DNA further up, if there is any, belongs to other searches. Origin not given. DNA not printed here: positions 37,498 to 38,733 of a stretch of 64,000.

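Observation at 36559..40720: RuBisCO-like protein translationally coupled to a split transketolase, downstream of a ureohydrolase: an uncharacterised RLP module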

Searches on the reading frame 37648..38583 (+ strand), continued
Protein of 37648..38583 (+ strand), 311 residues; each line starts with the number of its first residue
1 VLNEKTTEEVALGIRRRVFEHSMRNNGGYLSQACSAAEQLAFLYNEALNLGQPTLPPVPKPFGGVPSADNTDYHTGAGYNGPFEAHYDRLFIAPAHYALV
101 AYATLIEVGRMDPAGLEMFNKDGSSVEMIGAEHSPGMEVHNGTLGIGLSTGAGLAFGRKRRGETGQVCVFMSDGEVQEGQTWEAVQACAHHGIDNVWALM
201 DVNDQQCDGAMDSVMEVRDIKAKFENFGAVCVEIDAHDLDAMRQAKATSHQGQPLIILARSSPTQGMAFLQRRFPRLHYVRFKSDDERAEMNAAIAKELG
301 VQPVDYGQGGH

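Call 65: find_homologous_proteins(query=window:37648-38583:+)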
Query window:37648-38583:+ (311 aa): 4226 proteins with E <= 0.001 among 6259 candidates; the best 120 are listed.
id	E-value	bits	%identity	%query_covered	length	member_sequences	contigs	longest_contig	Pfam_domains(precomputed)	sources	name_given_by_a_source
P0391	1.6e-200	683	95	100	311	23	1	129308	PF00456.27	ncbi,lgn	ncbi:MAG: transketolase [Pseudomonadota bacterium]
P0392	3.4e-196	669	92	100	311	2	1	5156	PF00456.27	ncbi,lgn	ncbi:MAG: transketolase [Pseudomonadota bacterium]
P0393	2.5e-193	659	91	100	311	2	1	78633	PF00456.27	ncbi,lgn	-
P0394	3.1e-187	639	88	100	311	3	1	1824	PF00456.27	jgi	-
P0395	1.7e-185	634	88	100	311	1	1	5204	PF00456.27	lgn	-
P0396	1.2e-183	627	87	100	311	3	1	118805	PF00456.27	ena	-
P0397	1.5e-183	627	86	100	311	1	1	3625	PF00456.27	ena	-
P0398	3.9e-180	616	87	100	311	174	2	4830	PF00676.26,PF00456.27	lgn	-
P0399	9.6e-179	611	85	100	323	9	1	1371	PF00456.27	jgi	jgi:transketolase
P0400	2.2e-178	610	84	100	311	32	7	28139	PF00456.27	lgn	-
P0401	3.0e-177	606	87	98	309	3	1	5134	PF00676.26,PF00456.27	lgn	-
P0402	8.1e-177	605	85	100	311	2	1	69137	PF00456.27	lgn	-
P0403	9.5e-176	602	86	100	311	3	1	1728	PF00456.27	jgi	jgi:transketolase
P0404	2.4e-175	600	85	100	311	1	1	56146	PF00456.27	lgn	-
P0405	2.7e-175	600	85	100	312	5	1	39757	PF00456.27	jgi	jgi:transketolase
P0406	6.9e-174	595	84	99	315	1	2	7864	PF00456.27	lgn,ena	-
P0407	1.1e-173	595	86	98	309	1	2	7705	PF00456.27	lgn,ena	-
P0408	1.5e-173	594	83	100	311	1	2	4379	PF00456.27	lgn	-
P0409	7.1e-173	592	84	99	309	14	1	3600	PF00456.27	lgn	-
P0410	2.8e-172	590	84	99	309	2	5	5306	PF00456.27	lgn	-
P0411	3.6e-172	590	83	98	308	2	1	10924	PF00676.26,PF00456.27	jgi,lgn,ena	-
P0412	1.4e-171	588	84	99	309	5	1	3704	PF00456.27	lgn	-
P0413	4.6e-171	586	84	99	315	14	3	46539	PF00456.27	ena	-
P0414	1.3e-170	585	83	98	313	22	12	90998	PF00456.27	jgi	jgi:transketolase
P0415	1.5e-170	584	83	98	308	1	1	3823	PF00456.27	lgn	-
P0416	1.7e-170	584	83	98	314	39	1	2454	PF00456.27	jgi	-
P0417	2.9e-170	584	84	98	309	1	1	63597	PF00456.27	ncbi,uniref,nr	ncbi:MAG: transketolase [Paracoccus denitrificans]|uniref:Transketolase n=1 Tax=Paracoccus denitrifi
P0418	1.0e-169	582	82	99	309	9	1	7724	PF00676.26,PF00456.27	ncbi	-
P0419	1.0e-169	582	83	98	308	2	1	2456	PF00456.27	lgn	-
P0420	1.6e-169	581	84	97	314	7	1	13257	PF00456.27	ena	-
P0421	2.5e-169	580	84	98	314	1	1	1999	PF13292.12,PF00456.27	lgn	-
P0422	2.7e-169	580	83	99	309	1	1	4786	PF00456.27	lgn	-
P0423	4.7e-169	580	83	99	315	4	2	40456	PF00456.27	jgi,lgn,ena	-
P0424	4.9e-169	580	83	98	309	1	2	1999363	PF00676.26,PF00456.27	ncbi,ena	-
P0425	6.3e-169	579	84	98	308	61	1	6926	PF00456.27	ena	-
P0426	7.2e-169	579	83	99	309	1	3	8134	PF00456.27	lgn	-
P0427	7.5e-169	579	83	98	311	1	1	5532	PF00456.27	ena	-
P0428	9.2e-169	579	84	98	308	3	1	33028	PF00456.27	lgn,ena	-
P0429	1.1e-168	578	81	100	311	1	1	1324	PF00456.27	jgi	jgi:transketolase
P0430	1.3e-168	578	83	98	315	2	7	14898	PF00456.27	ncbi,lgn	-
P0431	1.5e-168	578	83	98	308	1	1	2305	PF00456.27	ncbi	-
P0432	2.1e-168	577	81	98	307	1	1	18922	PF00456.27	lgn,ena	-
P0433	2.2e-168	577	83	99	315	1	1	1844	PF00456.27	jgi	-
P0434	3.8e-168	577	83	99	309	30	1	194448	PF00456.27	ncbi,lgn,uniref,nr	ncbi:transketolase [Paracoccus sp. IB05]|uniref:transketolase n=1 Tax=Paracoccus sp. IB05 TaxID=2779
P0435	8.4e-168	575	82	99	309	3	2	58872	PF00456.27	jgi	-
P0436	1.1e-167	575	82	98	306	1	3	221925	PF00456.27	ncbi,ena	-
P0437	1.3e-167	575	83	99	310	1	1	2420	PF00456.27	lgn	-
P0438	1.6e-167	575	82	98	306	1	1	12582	PF00456.27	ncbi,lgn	-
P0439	2.0e-167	574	82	98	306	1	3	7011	PF00456.27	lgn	-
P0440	3.1e-167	574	82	98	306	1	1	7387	PF00456.27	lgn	-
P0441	3.4e-167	573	82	99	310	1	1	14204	PF00456.27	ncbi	-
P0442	4.1e-167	573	82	98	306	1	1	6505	PF00456.27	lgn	-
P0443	4.5e-167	573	81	99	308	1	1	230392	PF00676.26,PF00456.27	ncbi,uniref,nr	ncbi:transketolase [Chachezhania sediminis]|uniref:transketolase n=1 Tax=Chachezhania sediminis TaxI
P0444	5.8e-167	573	81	98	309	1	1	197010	PF00456.27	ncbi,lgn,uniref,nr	ncbi:transketolase [Paracoccus isoporae]|uniref:Transketolase n=1 Tax=Paracoccus isoporae TaxID=5912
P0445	1.2e-166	572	80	99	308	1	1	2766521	PF00456.27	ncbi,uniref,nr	ncbi:transketolase [Pseudooceanicola aestuarii]|uniref:transketolase n=1 Tax=Pseudooceanicola aestua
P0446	1.3e-166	572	82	99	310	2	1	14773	PF00456.27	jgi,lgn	jgi:transketolase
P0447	1.9e-166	571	83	97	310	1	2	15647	PF00456.27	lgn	-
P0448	2.1e-166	571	82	98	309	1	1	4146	PF00456.27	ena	-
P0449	2.7e-166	570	82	98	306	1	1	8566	PF00456.27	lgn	-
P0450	3.6e-166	570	81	99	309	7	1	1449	PF00456.27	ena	-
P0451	4.5e-166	570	83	98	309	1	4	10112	PF00456.27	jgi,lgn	jgi:transketolase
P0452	5.9e-166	569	81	98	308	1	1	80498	PF00676.26,PF00456.27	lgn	-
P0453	6.1e-166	569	81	98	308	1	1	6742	PF00676.26,PF00456.27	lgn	-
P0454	6.7e-166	569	81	99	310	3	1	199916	PF00456.27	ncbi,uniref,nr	ncbi:transketolase [Pseudogemmobacter faecipullorum]|uniref:Transketolase n=1 Tax=Pseudogemmobacter 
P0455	7.4e-166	569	81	98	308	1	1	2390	PF00676.26,PF00456.27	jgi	jgi:transketolase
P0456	9.9e-166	569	81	98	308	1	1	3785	PF00676.26,PF00456.27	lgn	-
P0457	1.1e-165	569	81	98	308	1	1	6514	PF00676.26,PF00456.27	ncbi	-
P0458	1.1e-165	568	80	99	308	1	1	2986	PF00676.26,PF00456.27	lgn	-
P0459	1.1e-165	568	82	99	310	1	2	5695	PF00456.27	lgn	-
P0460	1.1e-165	568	81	98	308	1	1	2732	PF00676.26,PF00456.27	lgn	-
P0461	1.3e-165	568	82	98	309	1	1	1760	PF00456.27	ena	-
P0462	1.6e-165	568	80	98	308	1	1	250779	PF00676.26,PF00456.27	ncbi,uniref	ncbi:MAG: transketolase [Cognatishimia sp.]|uniref:transketolase n=1 Tax=Cognatishimia sp. TaxID=221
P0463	2.0e-165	568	81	98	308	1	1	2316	PF00676.26,PF00456.27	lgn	-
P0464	2.1e-165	568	79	99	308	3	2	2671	PF00456.27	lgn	-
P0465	2.4e-165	567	80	98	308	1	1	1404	PF00676.26,PF00456.27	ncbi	-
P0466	2.6e-165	567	80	98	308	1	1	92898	PF00456.27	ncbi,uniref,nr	ncbi:transketolase [Oceaniglobus ichthyenteri]|uniref:transketolase n=1 Tax=Oceaniglobus ichthyenter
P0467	3.5e-165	567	81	98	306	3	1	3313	PF00456.27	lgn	-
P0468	3.6e-165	567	80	98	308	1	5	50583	PF00676.26,PF00456.27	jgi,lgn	jgi:transketolase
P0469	6.8e-165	566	80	98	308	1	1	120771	PF00676.26,PF00456.27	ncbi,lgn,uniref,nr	ncbi:transketolase [Ahrensia marina]|uniref:Transketolase n=1 Tax=Ahrensia marina TaxID=1514904 RepI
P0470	7.4e-165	566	81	98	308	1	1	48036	PF00456.27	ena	-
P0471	8.5e-165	566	80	98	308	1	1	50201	PF00676.26,PF00456.27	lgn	-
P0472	1.0e-164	565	80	99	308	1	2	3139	PF00676.26,PF00456.27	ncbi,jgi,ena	jgi:transketolase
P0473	1.1e-164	565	80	98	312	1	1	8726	PF00456.27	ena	-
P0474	1.1e-164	565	82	98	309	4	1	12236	PF00456.27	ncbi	-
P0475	1.2e-164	565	80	98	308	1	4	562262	PF00456.27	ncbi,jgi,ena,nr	ncbi:MAG: transketolase [Roseitalea sp.]|jgi:transketolase|nr:transketolase [Roseitalea sp.] MBO6722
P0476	1.3e-164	565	80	98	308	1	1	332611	PF00676.26,PF00456.27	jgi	jgi:transketolase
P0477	1.4e-164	565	80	98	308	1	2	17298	PF00456.27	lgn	-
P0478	1.5e-164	565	80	99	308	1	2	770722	PF00676.26,PF00456.27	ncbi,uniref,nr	ncbi:transketolase [Palleronia sediminis]|uniref:Transketolase n=1 Tax=Palleronia sediminis TaxID=25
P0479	1.6e-164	565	80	98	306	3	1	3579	PF00456.27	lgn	-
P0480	1.6e-164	565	81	98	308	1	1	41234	PF00676.26,PF00456.27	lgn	-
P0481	1.8e-164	565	80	99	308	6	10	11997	PF13292.12,PF00676.26,PF00456.27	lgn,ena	-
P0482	1.8e-164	565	82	98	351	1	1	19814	PF00456.27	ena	-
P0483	1.8e-164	564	80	98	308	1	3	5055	PF00456.27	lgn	-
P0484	2.5e-164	564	80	99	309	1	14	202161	PF00456.27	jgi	jgi:transketolase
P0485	2.5e-164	564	81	99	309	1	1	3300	PF00456.27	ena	-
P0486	2.5e-164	564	80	98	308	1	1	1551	PF00676.26,PF00456.27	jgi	jgi:transketolase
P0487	2.6e-164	564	86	91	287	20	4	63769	PF00456.27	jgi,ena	-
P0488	3.1e-164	564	79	99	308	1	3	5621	PF00676.26,PF00456.27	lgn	-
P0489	3.1e-164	564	81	98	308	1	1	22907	PF00456.27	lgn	-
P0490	3.3e-164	564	81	98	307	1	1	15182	PF00676.26,PF00456.27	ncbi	-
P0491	3.4e-164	564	80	99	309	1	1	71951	PF00456.27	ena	-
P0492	3.5e-164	564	81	99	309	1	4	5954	PF00456.27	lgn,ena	-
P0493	3.5e-164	564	80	98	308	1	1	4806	PF00456.27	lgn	-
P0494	3.5e-164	564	81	99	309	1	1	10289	PF00456.27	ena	-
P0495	3.9e-164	563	80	98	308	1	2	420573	PF00676.26,PF00456.27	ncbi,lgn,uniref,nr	ncbi:transketolase [Paracoccus seriniphilus]|uniref:Transketolase n=1 Tax=Paracoccus seriniphilus Ta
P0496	4.0e-164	563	80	98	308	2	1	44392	PF00676.26,PF00456.27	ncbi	-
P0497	4.1e-164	563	81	98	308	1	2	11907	PF00676.26,PF00456.27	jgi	-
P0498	4.5e-164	563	80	99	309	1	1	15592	PF00456.27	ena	-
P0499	4.7e-164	563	80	99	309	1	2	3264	PF00456.27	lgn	-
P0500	5.2e-164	563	80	98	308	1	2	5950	PF00676.26,PF00456.27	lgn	-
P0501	5.5e-164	563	80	98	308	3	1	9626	PF00456.27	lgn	-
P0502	5.9e-164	563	82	98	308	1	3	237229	PF00456.27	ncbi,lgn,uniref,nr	ncbi:transketolase [Defluviimonas sp. 20V17]|uniref:Transketolase n=1 Tax=Allgaiera indica TaxID=765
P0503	6.0e-164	563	79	99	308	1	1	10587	PF00676.26,PF00456.27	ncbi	-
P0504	6.0e-164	563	81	98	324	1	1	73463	PF00676.26,PF00456.27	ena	-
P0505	6.5e-164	563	80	99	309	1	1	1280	PF00456.27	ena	-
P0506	6.6e-164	563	80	99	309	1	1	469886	PF00456.27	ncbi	-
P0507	6.6e-164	563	81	99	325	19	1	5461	PF00456.27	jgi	jgi:transketolase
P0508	6.8e-164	563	79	99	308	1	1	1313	PF00676.26,PF00456.27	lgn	-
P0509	7.0e-164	563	80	98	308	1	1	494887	PF00456.27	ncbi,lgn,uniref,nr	ncbi:transketolase [Ahrensia kielensis]|uniref:transketolase n=1 Tax=Ahrensia kielensis TaxID=76980 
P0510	7.5e-164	562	79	99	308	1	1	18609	PF00456.27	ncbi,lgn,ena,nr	ncbi:MAG: transketolase [Hyphomicrobiales bacterium]|nr:MAG: transketolase [Hyphomicrobiales bacteri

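Call 66: find_encoding_contigs(protein=P0445, flank=10000, max_places=1)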
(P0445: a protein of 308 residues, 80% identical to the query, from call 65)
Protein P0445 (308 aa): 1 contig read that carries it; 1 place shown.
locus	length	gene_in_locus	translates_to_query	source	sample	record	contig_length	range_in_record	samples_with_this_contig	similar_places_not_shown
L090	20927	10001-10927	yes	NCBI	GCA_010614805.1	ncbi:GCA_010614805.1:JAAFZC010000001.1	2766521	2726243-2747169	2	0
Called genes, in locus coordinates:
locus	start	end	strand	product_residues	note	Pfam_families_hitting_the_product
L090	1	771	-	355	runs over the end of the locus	PF25917:BSH_RND (faint)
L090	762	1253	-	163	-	PF01047:MarR, PF12802:MarR_2 (weak)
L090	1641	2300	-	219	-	PF00596:Aldolase_II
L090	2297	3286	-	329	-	PF04198:Sugar-bind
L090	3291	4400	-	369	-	PF01008:IF-2B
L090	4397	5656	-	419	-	PF01636:APH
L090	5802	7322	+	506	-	PF02463:SMC_N (faint), PF00005:ABC_tran, PF13555:AAA_29 (faint), PF13304:AAA_21 (faint), PF00005:ABC_tran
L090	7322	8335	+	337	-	PF02653:BPD_transp_2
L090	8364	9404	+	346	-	PF00532:Peripla_BP_1, PF13407:Peripla_BP_4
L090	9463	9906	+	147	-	PF05025:RbsD_FucU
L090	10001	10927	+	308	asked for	PF00456:Transketolase_N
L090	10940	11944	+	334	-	PF02779:Transket_pyr, PF02780:Transketolase_C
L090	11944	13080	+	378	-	PF00016:RuBisCO_large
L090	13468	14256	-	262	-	PF07920:DUF1684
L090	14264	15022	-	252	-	PF00005:ABC_tran, PF13304:AAA_21 (faint), PF08352:oligo_HPY (weak)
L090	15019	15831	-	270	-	PF00005:ABC_tran, PF13304:AAA_21 (faint)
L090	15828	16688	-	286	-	PF00528:BPD_transp_1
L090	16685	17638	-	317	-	PF19300:BPD_transp_1_N, PF00528:BPD_transp_1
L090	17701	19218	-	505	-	PF00496:SBP_bac_5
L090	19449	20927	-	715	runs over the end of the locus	PF02706:Wzz, PF13807:GNVR, PF09140:MipZ (weak), PF13614:AAA_31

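Call 67: find_encoding_contigs(protein=P0495, flank=10000, max_places=1)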
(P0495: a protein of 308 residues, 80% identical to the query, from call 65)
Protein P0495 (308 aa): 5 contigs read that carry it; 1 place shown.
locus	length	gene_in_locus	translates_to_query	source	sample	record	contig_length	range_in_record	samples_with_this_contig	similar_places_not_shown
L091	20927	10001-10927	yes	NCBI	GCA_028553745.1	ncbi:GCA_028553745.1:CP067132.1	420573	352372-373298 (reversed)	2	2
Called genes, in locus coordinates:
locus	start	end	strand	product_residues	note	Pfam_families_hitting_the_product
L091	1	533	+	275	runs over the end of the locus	PF01261:AP_endonuc_2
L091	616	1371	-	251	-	PF00005:ABC_tran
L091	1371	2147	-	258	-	PF00528:BPD_transp_1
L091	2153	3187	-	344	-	PF09084:NMT1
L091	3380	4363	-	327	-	PF01047:MarR (faint), PF04545:Sigma70_r4 (faint), PF12802:MarR_2 (weak), PF13545:HTH_Crp_2 (faint), PF04198:Sugar-bind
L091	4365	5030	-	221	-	PF00596:Aldolase_II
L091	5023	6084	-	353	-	PF08240:ADH_N, PF13602:ADH_zinc_N_2 (faint), PF00107:ADH_zinc_N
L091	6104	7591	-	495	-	PF00370:FGGY_N, PF02782:FGGY_C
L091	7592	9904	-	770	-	PF18364:Molybdopterin_N (faint), PF00384:Molybdopterin, PF01568:Molydop_binding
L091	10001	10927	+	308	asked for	PF00456:Transketolase_N, PF00676:E1_dh (weak)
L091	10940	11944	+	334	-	PF02779:Transket_pyr, PF02780:Transketolase_C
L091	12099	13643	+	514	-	PF00884:Sulfatase, PF16347:SGSH_C (weak)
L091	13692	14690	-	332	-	PF08240:ADH_N, PF00107:ADH_zinc_N, PF13602:ADH_zinc_N_2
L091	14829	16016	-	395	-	PF06224:AlkZ-like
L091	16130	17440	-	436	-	PF06808:DctM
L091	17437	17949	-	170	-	PF04290:DctQ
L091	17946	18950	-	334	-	PF03480:DctP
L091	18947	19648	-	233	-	PF02798:GST_N, PF13409:GST_N_2, PF13417:GST_N_3, PF13410:GST_C_2 (weak)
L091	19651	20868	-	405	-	PF09298:FAA_hydrolase_N, PF01557:FAA_hydrolase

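Call 70: find_related_loci(query=A2, collection=metagenome_contigs, flank=6000)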
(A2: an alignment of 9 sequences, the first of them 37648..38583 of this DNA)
Query A2 (311 aa) in metagenome_contigs; peptide patterns used: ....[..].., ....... (x = any residue, [..] = any of these).
600 stretches matched a pattern (row limit reached: there are more); 497 encode a relative of the query (tblastn E <= 1e-3); the best 80 are kept; 80 distinct loci.
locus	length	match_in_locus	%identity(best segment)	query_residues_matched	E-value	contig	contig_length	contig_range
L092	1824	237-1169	88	1-311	0e+0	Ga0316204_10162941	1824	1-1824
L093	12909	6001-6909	87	3-305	0e+0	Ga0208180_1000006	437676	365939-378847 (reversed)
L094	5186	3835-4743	86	3-305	0e+0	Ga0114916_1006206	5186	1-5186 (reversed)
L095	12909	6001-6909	86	3-305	0e+0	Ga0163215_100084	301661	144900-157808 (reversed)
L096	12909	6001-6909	86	3-305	0e+0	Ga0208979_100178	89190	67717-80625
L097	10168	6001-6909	86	3-305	0e+0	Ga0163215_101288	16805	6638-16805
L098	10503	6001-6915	83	3-307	3e-176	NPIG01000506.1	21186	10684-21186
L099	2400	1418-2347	82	1-310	0e+0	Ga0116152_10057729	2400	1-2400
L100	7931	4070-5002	86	1-311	7e-171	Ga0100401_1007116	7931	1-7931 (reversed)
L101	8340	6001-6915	82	1-305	2e-170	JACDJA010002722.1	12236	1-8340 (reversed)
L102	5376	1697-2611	80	1-305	9e-173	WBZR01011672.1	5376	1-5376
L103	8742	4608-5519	81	1-304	6e-169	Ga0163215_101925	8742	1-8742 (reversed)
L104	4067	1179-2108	80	1-310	7e-174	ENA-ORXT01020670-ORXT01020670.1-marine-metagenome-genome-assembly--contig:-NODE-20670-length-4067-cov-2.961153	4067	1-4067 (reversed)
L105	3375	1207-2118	79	3-306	3e-174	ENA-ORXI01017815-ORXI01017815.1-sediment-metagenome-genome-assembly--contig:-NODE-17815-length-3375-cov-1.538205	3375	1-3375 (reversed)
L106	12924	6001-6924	78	1-308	5e-166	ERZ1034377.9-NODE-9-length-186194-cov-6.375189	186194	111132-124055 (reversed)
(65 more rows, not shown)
